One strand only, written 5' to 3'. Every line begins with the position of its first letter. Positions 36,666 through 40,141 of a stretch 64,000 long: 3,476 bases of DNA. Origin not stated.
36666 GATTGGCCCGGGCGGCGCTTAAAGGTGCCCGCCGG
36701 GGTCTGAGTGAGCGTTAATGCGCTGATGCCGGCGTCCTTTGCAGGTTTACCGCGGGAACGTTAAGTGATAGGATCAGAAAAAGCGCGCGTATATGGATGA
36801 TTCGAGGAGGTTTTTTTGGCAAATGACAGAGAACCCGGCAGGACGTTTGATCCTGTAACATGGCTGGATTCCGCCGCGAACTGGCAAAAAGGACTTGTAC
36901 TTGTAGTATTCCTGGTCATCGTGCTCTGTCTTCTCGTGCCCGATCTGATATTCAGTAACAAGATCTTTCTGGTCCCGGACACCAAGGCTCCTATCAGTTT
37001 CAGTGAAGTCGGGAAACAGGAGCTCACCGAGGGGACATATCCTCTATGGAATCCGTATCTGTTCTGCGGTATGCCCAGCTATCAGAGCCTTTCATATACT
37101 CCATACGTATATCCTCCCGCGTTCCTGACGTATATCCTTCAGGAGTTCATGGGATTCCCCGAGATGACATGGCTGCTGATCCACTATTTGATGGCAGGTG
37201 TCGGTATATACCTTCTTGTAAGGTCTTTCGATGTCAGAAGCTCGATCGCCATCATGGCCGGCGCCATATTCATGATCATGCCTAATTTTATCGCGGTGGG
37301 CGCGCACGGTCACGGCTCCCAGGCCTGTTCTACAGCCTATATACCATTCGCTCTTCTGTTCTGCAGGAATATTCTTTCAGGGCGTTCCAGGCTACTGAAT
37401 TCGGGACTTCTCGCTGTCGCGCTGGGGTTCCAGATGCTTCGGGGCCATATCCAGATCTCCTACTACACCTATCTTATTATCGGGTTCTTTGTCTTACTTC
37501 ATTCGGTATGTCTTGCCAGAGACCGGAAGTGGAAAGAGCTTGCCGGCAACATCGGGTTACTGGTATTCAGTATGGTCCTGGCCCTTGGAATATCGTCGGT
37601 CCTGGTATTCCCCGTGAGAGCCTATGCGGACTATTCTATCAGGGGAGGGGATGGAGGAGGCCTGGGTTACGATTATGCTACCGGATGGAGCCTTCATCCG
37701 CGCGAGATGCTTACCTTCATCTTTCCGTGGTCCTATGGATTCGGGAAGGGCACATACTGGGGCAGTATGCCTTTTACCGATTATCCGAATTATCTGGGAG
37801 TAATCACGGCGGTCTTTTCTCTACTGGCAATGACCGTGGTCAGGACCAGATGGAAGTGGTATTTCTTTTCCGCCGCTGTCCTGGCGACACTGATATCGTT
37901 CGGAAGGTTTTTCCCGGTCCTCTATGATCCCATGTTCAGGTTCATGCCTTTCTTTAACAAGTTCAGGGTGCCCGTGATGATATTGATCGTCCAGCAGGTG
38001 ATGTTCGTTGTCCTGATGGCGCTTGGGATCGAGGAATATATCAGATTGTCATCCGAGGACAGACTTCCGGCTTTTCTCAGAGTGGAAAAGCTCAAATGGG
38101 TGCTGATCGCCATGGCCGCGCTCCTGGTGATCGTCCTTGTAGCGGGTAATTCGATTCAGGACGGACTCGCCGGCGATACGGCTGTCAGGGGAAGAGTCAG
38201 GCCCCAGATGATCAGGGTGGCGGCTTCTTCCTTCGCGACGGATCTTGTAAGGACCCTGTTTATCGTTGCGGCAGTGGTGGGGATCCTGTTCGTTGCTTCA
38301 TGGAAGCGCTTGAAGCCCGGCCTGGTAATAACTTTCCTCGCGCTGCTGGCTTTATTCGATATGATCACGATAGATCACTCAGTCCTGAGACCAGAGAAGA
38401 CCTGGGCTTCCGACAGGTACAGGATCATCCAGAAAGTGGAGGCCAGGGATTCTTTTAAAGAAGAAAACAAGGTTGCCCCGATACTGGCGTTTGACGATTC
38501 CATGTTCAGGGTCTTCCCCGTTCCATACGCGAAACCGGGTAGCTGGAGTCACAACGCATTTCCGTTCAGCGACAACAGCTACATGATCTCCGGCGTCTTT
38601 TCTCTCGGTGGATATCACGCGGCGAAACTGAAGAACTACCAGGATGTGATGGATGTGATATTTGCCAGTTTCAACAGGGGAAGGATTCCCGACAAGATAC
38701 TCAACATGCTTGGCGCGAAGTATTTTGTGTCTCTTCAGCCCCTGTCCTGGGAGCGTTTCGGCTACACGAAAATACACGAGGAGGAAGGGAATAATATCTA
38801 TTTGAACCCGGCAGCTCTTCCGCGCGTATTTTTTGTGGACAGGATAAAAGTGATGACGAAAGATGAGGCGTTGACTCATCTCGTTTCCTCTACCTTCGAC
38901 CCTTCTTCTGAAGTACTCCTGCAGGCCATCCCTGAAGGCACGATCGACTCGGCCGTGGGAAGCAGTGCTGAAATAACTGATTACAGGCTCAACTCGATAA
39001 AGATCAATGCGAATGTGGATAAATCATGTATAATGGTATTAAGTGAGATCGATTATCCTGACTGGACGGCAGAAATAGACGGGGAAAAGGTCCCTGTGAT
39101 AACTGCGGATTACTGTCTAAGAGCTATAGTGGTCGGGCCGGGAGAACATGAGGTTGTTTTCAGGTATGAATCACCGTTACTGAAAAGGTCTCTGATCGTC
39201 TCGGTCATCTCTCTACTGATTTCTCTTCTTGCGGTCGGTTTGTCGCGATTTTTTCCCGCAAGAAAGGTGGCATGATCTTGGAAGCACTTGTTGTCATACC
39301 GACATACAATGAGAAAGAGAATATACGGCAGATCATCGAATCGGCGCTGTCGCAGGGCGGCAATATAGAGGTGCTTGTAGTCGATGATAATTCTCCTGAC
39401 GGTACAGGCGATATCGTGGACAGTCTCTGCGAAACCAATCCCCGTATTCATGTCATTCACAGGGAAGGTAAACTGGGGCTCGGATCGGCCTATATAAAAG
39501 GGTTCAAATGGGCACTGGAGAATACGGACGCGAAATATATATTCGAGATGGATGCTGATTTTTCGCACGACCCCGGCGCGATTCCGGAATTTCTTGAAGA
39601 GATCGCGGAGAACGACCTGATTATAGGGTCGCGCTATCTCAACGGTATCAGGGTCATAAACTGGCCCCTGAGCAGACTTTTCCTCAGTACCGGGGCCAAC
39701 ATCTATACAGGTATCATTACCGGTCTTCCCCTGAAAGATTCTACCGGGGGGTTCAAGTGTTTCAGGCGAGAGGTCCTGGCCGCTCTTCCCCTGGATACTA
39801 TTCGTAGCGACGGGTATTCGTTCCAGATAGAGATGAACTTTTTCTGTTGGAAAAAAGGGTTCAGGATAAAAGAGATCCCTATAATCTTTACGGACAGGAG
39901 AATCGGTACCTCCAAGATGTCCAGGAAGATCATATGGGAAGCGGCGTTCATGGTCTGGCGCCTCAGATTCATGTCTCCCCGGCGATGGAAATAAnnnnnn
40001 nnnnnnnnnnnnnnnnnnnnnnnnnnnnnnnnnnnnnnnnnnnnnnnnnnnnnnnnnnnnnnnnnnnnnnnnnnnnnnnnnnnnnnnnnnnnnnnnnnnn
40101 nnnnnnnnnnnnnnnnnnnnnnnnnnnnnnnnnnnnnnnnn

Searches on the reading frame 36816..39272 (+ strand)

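Call 75: search_protein_families(library=pfam, proteins=[window:36816-39272:+], max_evalue=0.00001)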
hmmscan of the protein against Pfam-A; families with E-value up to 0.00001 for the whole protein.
window:36816-39272:+ (819 aa): 1 family
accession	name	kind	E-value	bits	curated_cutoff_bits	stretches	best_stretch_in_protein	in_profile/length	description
PF09586.16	YfhO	-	5.6e-12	45.3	28.5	1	717-796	755-835/835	Bacterial membrane protein YfhO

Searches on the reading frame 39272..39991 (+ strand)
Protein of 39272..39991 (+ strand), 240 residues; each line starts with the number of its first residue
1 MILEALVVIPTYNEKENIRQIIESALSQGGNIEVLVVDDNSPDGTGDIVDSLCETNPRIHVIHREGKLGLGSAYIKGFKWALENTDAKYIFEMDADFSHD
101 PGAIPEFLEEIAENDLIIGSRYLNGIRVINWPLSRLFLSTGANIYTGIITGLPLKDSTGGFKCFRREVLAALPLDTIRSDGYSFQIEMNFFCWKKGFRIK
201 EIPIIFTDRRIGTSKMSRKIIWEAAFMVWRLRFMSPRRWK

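Call 75: search_protein_families(library=pfam, proteins=[window:39272-39991:+], max_evalue=0.00001)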
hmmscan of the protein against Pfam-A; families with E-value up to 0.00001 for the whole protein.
window:39272-39991:+ (240 aa): 3 families
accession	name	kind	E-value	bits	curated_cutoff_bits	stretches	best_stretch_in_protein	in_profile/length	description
PF00535.33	Glycos_transf_2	-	1.8e-37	129.3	23.3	1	7-170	2-165/168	Glycosyl transferase family 2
PF10111.15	Glyco_tranf_2_2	-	3.9e-06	27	27.3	1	7-96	2-91/276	Glycosyltransferase like family 2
PF13641.12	Glyco_tranf_2_3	-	4.8e-06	27.2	27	0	6-106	4-106/230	Glycosyltransferase like family 2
